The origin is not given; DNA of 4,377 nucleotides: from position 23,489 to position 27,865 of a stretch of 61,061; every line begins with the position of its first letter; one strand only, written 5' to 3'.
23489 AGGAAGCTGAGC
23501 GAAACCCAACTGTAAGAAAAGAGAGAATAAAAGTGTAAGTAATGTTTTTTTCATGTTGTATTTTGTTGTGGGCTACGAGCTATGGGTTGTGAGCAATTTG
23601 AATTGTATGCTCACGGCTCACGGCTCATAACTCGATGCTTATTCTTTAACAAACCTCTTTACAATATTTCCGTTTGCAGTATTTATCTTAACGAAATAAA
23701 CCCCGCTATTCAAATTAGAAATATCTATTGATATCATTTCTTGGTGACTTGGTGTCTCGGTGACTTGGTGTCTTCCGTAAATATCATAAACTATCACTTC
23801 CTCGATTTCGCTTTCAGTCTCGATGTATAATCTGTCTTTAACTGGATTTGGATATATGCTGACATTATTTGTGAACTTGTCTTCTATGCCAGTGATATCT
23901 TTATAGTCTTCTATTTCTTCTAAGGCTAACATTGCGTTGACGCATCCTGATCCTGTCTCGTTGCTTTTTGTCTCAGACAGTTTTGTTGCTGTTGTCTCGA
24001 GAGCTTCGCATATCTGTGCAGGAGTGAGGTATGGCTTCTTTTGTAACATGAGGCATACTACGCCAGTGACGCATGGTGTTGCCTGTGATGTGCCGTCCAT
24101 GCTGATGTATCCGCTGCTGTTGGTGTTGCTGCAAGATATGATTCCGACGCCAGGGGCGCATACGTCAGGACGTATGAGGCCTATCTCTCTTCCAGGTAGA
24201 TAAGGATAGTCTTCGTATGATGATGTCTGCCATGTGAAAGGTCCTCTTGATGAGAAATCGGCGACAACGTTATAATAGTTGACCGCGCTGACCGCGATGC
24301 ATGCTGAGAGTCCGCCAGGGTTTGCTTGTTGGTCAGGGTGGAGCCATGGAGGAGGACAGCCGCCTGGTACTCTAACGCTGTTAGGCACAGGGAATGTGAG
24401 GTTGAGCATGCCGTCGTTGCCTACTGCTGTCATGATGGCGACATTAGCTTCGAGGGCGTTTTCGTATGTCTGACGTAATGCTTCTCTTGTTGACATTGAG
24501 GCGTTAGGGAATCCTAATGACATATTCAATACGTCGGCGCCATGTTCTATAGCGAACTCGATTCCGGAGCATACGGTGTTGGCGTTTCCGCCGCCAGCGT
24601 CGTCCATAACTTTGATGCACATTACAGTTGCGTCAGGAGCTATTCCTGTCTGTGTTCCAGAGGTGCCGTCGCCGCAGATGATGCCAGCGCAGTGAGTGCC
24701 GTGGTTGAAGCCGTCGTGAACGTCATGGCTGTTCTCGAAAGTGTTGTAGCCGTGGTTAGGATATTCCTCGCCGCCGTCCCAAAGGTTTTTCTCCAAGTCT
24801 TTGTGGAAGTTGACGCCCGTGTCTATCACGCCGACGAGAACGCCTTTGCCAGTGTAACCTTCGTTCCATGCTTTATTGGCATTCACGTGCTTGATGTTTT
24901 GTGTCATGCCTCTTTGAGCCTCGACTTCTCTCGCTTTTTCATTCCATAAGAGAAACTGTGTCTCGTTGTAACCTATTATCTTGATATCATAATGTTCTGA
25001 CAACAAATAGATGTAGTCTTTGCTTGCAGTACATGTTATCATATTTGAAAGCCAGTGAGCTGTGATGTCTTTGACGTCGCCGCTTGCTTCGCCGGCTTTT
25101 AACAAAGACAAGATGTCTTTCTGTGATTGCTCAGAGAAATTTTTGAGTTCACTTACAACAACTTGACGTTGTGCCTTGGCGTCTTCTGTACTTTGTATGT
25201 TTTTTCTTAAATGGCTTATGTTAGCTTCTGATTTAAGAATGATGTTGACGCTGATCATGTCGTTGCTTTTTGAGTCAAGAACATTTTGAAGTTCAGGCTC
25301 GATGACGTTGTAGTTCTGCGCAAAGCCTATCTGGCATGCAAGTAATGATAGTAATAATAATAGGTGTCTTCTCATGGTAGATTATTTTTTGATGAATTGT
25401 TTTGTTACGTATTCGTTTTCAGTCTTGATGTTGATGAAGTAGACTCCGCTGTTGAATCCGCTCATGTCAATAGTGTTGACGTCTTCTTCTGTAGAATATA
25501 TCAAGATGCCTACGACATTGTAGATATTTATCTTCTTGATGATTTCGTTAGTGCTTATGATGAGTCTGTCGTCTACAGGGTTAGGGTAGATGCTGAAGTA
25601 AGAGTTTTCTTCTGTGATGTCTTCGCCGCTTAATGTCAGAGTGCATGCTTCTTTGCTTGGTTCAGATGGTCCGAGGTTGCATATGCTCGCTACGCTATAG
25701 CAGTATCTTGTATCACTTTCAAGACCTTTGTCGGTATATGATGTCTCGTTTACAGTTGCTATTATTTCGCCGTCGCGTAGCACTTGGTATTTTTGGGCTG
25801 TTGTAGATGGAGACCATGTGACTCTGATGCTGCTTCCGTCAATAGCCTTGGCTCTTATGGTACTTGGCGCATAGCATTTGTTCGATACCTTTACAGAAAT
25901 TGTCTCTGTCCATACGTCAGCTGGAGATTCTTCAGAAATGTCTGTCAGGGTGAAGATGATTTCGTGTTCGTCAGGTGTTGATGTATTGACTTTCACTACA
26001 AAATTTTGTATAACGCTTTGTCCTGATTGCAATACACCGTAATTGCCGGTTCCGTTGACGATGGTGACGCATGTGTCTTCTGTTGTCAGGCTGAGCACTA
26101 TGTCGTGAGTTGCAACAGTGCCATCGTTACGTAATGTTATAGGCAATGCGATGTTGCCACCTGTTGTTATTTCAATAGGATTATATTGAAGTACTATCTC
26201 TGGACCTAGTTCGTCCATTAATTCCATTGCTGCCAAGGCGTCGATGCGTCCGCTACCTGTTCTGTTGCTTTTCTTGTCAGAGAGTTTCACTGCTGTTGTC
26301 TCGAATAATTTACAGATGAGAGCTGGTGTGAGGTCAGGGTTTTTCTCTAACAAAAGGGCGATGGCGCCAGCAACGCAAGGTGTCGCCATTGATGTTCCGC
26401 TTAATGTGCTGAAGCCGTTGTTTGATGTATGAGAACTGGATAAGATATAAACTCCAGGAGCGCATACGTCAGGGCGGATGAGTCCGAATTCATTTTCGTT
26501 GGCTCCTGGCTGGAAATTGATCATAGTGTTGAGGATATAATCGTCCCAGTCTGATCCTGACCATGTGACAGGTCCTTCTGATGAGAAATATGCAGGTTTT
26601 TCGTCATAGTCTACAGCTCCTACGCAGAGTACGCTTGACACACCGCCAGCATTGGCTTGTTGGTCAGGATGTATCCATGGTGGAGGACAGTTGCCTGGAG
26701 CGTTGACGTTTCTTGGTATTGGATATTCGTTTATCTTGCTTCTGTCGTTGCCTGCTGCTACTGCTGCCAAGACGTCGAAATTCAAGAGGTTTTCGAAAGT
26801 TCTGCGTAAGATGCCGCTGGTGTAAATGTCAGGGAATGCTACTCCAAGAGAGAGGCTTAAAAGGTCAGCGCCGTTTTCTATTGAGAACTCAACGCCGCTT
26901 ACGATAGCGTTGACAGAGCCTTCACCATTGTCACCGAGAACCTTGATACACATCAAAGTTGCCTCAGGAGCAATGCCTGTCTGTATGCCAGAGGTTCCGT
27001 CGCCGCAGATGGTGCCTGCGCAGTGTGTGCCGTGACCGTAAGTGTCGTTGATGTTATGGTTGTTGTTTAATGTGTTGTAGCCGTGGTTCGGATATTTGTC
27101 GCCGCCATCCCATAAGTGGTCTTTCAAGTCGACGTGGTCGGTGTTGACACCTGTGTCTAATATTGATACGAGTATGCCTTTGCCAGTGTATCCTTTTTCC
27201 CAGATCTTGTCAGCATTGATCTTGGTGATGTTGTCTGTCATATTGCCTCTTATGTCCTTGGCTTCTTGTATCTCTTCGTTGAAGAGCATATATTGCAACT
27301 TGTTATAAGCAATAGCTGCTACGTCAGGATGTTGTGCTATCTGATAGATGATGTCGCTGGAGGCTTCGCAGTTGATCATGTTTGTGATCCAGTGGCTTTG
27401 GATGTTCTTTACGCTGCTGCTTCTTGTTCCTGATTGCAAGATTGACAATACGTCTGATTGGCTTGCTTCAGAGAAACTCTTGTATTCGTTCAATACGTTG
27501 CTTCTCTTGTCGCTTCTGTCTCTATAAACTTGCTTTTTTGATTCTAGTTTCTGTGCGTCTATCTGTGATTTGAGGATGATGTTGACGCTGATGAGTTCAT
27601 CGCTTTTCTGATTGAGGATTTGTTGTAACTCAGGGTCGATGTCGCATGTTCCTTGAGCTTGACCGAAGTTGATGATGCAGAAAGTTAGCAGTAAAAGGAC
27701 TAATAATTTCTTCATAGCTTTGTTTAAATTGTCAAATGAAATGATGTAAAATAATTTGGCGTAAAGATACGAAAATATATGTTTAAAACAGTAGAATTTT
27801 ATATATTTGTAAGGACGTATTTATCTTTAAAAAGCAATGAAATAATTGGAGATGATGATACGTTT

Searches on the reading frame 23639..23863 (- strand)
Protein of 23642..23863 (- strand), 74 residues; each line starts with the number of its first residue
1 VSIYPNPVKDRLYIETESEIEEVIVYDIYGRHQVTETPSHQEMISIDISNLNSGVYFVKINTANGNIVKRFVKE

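Call 12: find_homologous_proteins(query=window:23642-23863:-, max_evalue=0.001)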
Query seq(74 aa) (74 aa): 39 proteins with E <= 0.001 among 39 candidates.
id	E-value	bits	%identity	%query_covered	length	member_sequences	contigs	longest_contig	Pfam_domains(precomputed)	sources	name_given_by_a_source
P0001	5.6e-38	145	96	100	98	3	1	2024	PF18962.8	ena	-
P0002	5.3e-31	123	76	100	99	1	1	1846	PF18962.8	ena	-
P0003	4.7e-30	120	73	99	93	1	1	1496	PF18962.8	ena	-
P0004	1.2e-28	116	70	100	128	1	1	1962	PF18962.8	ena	-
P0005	4.1e-28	114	72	100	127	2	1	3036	PF18962.8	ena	-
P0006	4.1e-28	114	69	100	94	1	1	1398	PF18962.8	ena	-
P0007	5.6e-28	114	73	96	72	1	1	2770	PF18962.8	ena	-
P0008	8.6e-28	113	71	99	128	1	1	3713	PF18962.8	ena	-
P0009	1.1e-27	113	68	99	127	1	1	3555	PF18962.8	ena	-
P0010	2.1e-27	112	70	100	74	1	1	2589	PF18962.8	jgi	jgi:hypothetical protein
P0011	4.8e-27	111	68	99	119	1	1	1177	PF18962.8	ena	-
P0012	1.3e-26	109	68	97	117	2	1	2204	PF18962.8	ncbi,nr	ncbi:MAG: T9SS type A sorting domain-containing protein [Bacteroidales bacterium]|nr:T9SS type A sor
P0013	1.6e-26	109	64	97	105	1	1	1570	PF18962.8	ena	-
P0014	1.9e-25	106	68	97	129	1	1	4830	PF18962.8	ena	-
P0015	2.5e-25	105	64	99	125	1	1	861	PF18962.8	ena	-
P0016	2.9e-25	105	66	99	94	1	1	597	PF18962.8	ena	-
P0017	3.8e-25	105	73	89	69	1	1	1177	PF18962.8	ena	-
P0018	7.8e-25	104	75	85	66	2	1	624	PF18962.8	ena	-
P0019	1.7e-24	103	68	89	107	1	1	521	PF18962.8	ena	-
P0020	4.2e-23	98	65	100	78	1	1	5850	PF18962.8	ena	-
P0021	2.5e-22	96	67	100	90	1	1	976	PF18962.8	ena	-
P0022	3.5e-22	95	65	97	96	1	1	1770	PF18962.8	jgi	jgi:hypothetical protein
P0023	1.0e-21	94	64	97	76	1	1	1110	PF18962.8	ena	-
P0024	2.3e-20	90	61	100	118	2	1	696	PF18962.8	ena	-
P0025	4.5e-20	89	62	99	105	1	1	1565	PF18962.8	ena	-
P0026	9.5e-20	88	60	99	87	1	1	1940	PF18962.8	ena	-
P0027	1.3e-19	87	62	100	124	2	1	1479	PF18962.8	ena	-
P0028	5.4e-19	85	57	97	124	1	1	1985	PF18962.8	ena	-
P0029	6.8e-19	85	61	96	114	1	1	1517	PF18962.8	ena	-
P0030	2.5e-18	83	59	100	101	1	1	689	PF18962.8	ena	-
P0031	2.2e-17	80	54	97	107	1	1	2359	PF18962.8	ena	-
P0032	3.5e-16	76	53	99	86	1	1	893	PF18962.8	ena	-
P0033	7.1e-16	75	68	68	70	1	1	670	PF18962.8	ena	-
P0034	8.4e-16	75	55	100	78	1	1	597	PF18962.8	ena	-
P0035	1.5e-15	74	52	100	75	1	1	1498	PF18962.8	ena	-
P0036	1.3e-14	71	69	66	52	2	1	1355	PF18962.8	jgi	jgi:hypothetical protein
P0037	2.4e-13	67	56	74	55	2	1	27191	PF18962.8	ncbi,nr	ncbi:MAG: T9SS type A sorting domain-containing protein [Bacteroidales bacterium]|nr:T9SS type A sor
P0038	8.2e-9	53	58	68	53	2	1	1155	PF18962.8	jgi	jgi:hypothetical protein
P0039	1.9e-6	46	43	99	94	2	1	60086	PF18962.8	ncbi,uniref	ncbi:T9SS type A sorting domain-containing protein [Lutibacter sp.]|uniref:T9SS type A sorting domai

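Call 16: find_encoding_contigs(protein=P0037, flank=10000, max_places=3)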
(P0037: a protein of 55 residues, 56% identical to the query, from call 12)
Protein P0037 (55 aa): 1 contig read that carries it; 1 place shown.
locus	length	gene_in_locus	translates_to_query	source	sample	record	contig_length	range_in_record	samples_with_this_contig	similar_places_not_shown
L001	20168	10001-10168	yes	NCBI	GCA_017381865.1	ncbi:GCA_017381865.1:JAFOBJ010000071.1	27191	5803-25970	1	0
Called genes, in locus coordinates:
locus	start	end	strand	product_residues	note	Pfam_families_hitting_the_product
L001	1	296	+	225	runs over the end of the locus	PF00590:TP_methylase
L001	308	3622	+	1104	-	PF18962:Por_Secre_tail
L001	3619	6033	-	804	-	PF01443:Viral_helicase1 (faint), PF05970:PIF1, PF13245:AAA_19, PF13401:AAA_22 (faint), PF13604:AAA_30, PF13538:UvrD_C_2 (weak), PF00570:HRDC, PF14493:HTH_40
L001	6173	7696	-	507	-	PF14501:HATPase_c_5 (faint), PF02518:HATPase_c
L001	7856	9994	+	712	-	PF00082:Peptidase_S8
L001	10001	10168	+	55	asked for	PF18962:Por_Secre_tail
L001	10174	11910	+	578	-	PF00082:Peptidase_S8, PF18962:Por_Secre_tail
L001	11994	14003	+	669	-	PF00629:MAM (faint), PF07675:Cleaved_Adhesin, PF18962:Por_Secre_tail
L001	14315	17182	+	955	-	PF00133:tRNA-synt_1, PF09334:tRNA-synt_1g, PF13603:tRNA-synt_1_2, PF08264:Anticodon_1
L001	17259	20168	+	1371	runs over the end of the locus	PF23376:Fn3_VIN3 (faint), PF00082:Peptidase_S8, PF18370:RGI_lyase (faint), PF07675:Cleaved_Adhesin, PF09294:Interfer-bind (faint), PF21910:GH85_C (faint), PF00041:fn3, PF18962:Por_Secre_tail, +1 more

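Call 17: find_encoding_contigs(protein=P0021, flank=5000, max_places=3)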
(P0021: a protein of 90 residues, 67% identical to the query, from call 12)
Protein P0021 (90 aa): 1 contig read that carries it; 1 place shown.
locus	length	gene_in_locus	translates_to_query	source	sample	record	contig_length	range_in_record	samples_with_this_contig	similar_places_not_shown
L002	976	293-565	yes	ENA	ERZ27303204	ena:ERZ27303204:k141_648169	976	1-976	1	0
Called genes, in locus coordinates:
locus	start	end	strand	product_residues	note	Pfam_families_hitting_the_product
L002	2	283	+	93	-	?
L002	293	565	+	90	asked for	PF18962:Por_Secre_tail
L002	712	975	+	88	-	?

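Call 18: find_encoding_contigs(protein=P0020, flank=6000, max_places=3)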
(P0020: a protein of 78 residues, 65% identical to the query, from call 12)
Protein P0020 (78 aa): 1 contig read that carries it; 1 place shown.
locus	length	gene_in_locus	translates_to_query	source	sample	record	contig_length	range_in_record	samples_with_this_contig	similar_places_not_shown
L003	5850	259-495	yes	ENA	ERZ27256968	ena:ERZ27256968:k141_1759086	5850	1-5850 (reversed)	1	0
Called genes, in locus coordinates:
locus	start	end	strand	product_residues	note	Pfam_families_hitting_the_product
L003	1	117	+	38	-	?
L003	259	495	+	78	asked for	PF18962:Por_Secre_tail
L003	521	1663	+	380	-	-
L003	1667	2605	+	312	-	PF18962:Por_Secre_tail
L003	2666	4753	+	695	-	PF18962:Por_Secre_tail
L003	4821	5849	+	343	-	?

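Call 24: find_related_loci(query=A1, collection=genome_contigs, flank=10000)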
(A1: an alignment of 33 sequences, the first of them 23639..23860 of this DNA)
Query A1 (73 aa) in genome_contigs; peptide patterns used: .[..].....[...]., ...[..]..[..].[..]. (x = any residue, [..] = any of these).
593 stretches matched a pattern (row limit reached: there are more); 504 encode a relative of the query (tblastn E <= 1e-3); the best 80 are kept; 77 distinct loci.
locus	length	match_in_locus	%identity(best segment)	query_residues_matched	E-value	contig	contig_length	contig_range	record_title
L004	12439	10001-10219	67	1-73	3e-31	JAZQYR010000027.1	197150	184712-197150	MAG: Bacteroidales bacterium isolate T1900045160_TC20190154.MAGScoT_cleanbin_000002 SGB_5036_k141_2592898, whole genome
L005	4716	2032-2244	68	2-72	5e-31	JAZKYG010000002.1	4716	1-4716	MAG: Bacteroidales bacterium isolate T1900045104_TC20190098.MAGScoT_cleanbin_000022 SGB_4772_k141_1455793, whole genome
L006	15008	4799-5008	66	1-70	2e-29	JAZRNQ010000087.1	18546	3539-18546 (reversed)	MAG: Bacteroidales bacterium isolate T1900045407_YK20190097.MAGScoT_cleanbin_000018 SGB_6995_k141_2113122, whole genome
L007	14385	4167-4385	62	1-73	2e-28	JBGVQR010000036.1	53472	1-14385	MAG: Candidatus Limimorpha sp. isolate fecal_MAG_16 fecal_MAG_16_contig_0036, whole genome shotgun sequence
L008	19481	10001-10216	61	2-73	1e-27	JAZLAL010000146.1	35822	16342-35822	MAG: Bacteroidales bacterium isolate T1900045076_TC20190070.MAGScoT_cleanbin_000038 SGB_4638_k141_2406943, whole genome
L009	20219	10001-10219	60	1-73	9e-28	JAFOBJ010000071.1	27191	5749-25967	MAG: Bacteroidales bacterium isolate RGIG313 Dairy_cattle_Colon-1__c564246, whole genome shotgun sequence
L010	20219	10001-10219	64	1-72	7e-27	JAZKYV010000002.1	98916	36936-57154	MAG: Bacteroidales bacterium isolate T1900045097_TC20190091.MAGScoT_cleanbin_000007 SGB_4741_k141_3509057, whole genome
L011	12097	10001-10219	67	2-73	9e-27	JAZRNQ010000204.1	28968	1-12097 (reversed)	MAG: Bacteroidales bacterium isolate T1900045407_YK20190097.MAGScoT_cleanbin_000018 SGB_6995_k141_2349607, whole genome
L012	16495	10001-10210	65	2-73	3e-27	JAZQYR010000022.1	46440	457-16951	MAG: Bacteroidales bacterium isolate T1900045160_TC20190154.MAGScoT_cleanbin_000002 SGB_5036_k141_51271, whole genome sh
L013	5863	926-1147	64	2-73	2e-26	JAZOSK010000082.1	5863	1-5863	MAG: Bacteroidales bacterium isolate T1900045543_YK20190237.MAGScoT_cleanbin_000045 SGB_7838_k141_1868702, whole genome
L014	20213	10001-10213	65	1-72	4e-26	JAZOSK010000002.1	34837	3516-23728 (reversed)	MAG: Bacteroidales bacterium isolate T1900045543_YK20190237.MAGScoT_cleanbin_000045 SGB_7838_k141_2706096, whole genome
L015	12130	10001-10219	65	1-72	3e-26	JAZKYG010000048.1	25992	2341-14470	MAG: Bacteroidales bacterium isolate T1900045104_TC20190098.MAGScoT_cleanbin_000022 SGB_4772_k141_2118330, whole genome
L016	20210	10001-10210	64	2-73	7e-26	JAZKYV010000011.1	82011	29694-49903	MAG: Bacteroidales bacterium isolate T1900045097_TC20190091.MAGScoT_cleanbin_000007 SGB_4741_k141_34303, whole genome sh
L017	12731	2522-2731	63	2-73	1e-25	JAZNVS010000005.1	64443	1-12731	MAG: Bacteroidales bacterium isolate T1900044788_TS20190254.MAGScoT_cleanbin_000018 SGB_2626_k141_1295436, whole genome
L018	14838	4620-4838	66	2-73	1e-25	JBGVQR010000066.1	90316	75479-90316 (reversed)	MAG: Candidatus Limimorpha sp. isolate fecal_MAG_16 fecal_MAG_16_contig_0066, whole genome shotgun sequence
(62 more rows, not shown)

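Call 38: predict_structure(alignment_id=A1)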
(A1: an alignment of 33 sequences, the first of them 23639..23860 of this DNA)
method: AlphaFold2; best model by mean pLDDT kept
length: 73 residues; sequences in the alignment: 33
mean_pLDDT: 86.6   pTM: 0.74
mean pLDDT of the five models: 86.6, 83.5, 83.1, 83.0, 80.5
residues with pLDDT >= 90: 35; 70-90: 33; 50-70: 4; < 50: 1
segments of 3 or more residues with pLDDT < 50: none
pLDDT, mean of each block of 10 residues (from residue 1): 69 89 92 82 89 93 92 88
secondary structure, 60 per line:
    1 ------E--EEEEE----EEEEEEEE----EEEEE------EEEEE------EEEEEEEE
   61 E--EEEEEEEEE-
elements in order: E10-14 E19-26 E31-35 E42-46 E53-61 E64-72

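Call 41: find_related_loci(query=A1, collection=metagenome_contigs, flank=4000)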
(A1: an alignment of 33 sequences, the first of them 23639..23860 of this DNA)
Query A1 (73 aa) in metagenome_contigs; peptide patterns used: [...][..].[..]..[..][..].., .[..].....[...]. (x = any residue, [..] = any of these).
600 stretches matched a pattern (row limit reached: there are more); 388 encode a relative of the query (tblastn E <= 1e-3); the best 80 are kept; 80 distinct loci.
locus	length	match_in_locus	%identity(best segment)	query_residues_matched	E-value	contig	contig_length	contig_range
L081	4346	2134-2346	69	2-72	6e-33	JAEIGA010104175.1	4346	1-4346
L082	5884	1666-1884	66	1-73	8e-33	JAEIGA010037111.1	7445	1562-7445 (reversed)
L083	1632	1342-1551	70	1-70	4e-32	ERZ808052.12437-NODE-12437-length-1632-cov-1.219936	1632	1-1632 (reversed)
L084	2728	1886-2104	70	1-73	4e-32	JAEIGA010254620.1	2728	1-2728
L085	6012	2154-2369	71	2-73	2e-31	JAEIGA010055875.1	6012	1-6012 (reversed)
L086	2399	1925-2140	63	2-73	3e-31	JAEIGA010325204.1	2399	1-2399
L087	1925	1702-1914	69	2-72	5e-30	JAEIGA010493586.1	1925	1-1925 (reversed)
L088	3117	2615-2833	60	1-73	2e-29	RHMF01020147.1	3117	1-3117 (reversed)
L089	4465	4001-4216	63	2-73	2e-28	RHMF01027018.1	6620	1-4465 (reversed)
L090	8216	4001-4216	63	2-73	3e-28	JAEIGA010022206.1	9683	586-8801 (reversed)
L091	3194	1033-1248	75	2-73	2e-27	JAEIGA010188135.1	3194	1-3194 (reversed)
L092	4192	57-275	67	1-72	3e-27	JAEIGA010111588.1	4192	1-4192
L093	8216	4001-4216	69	2-73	3e-27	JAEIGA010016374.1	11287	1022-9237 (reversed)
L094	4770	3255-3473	66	1-72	4e-27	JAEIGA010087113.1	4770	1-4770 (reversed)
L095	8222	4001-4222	61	1-72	4e-26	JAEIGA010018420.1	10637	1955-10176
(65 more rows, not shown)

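Call 62: fold_search(model_id=the predicted structure, library=pdb)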
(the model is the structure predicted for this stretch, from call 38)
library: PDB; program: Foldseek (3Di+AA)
matches with E <= 10: 1366; with E <= 0.001: 0
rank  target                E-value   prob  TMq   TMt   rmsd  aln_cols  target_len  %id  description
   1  8gl6_D                1.6e-03  1.00  0.79  0.76   1.9        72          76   19  The Type 9 Secretion System in vitro assembled, RemA-CTD substrate bound complex (released 2024-01-31)
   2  8gl8_D                1.6e-03  1.00  0.77  0.75   2.5        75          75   28  The Type 9 Secretion System Extended Translocon - SprA-PorV-PPI-RemZ-SkpA-SprE complex (released 2024-01-31)
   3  4g5a_A                2.9e-03  1.00  0.71  0.55   3.1        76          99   20  Crystal structure of a putative member of duf 3244 protein family (BT_1867) from Bacteroides thetaiotaomicron VPI-5482 (released 2012-09-19)
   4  8qb1_A                8.2e-03  1.00  0.80  0.68   2.7        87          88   17  C-terminal domain of mirolase from Tannerella forsythia (released 2024-02-28)
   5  8glk_D                8.6e-03  1.00  0.74  0.72   2.6        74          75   22  The Type 9 Secretion System dGldL peak II, NucA substrate bound complex (released 2024-01-31)
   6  3d33_B                1.0e-02  1.00  0.75  0.61   2.2        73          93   16  Crystal structure of a duf3244 family protein with an immunoglobulin-like beta-sandwich fold (bvu_0276) from bacteroid (released 2008-05-27)
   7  4v4c_B                1.0e-02  1.00  0.62  0.19   3.9        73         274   14  Crystal Structure of Pyrogallol-Phloroglucinol Transhydroxylase from Pelobacter acidigallici (released 2014-07-09)
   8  3d33_A                1.1e-02  1.00  0.75  0.60   2.2        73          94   16  Crystal structure of a duf3244 family protein with an immunoglobulin-like beta-sandwich fold (bvu_0276) from bacteroid (released 2008-05-27)
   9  3sd2                  1.2e-02  1.00  0.74  0.64   4.4        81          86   16  Crystal structure of a putative member of duf3244 protein family (BT_3571) from Bacteroides thetaiotaomicron vpi-5482 at (released 2011-06-29)
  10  7jrm                  1.2e-02  1.00  0.62  0.12   3.5        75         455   15  The structure of CBM51-2 and INT domains from Clostridium perfringens ZmpB (released 2021-02-03)
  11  7jrl                  2.0e-02  1.00  0.70  0.13   2.4        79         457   15  The structure of CBM51-2 in complex with GlcNAc and INT domains from Clostridium perfringens ZmpB (released 2021-02-03)
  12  5ag8_A                2.6e-02  1.00  0.61  0.33   2.5        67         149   16  CRYSTAL STRUCTURE OF A MUTANT (665I6H) OF THE C-TERMINAL DOMAIN OF RGPB (released 2016-04-06)
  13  7c7u_B                2.7e-02  1.00  0.61  0.10   3.6        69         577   19  Biofilm associated protein - BSP domain (released 2021-05-12)
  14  2p9r_B                2.7e-02  1.00  0.57  0.45   4.2        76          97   20  Human alpha2-macroglogulin is composed of multiple domains, as predicted by homology with complement component C3 (released 2007-08-21)
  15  7c7u_A                3.4e-02  1.00  0.61  0.10   3.6        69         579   19  Biofilm associated protein - BSP domain (released 2021-05-12)
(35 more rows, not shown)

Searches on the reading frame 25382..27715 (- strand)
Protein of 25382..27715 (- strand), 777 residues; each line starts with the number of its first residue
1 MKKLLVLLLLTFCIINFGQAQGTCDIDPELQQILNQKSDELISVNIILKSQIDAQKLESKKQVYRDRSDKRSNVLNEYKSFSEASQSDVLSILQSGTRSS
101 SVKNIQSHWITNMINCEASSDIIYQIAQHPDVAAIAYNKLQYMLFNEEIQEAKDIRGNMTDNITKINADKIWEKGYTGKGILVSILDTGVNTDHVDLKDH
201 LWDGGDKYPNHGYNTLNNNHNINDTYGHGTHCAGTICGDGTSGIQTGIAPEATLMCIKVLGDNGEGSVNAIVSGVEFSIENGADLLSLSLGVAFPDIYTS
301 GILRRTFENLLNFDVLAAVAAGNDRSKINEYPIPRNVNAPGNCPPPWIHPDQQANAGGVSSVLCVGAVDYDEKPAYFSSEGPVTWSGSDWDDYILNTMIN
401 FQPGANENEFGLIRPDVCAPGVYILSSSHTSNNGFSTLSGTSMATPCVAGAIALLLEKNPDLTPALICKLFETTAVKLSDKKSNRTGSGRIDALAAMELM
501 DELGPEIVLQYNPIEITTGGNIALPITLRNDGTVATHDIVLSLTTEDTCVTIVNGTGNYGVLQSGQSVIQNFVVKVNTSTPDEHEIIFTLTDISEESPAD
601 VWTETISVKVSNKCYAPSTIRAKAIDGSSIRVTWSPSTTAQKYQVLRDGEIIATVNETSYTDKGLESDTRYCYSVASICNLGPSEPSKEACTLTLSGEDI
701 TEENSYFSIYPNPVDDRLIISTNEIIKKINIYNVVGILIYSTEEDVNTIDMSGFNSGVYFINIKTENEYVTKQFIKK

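Call 13: search_protein_families(library=pfam, proteins=[window:25382-27715:-])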
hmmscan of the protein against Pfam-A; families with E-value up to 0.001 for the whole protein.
window:25382-27715:- (777 aa): 3 families
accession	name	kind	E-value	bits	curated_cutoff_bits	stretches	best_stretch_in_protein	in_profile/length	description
PF00082.27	Peptidase_S8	-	3.4e-48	164.9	21.8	1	178-485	1-283/288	Subtilase family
PF18962.6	Por_Secre_tail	-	3.4e-12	46.9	27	1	709-775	1-74/75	Secretion system C-terminal sorting domain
PF00041.27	fn3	-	6.4e-07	29.9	25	1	616-688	2-79/84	Fibronectin type III domain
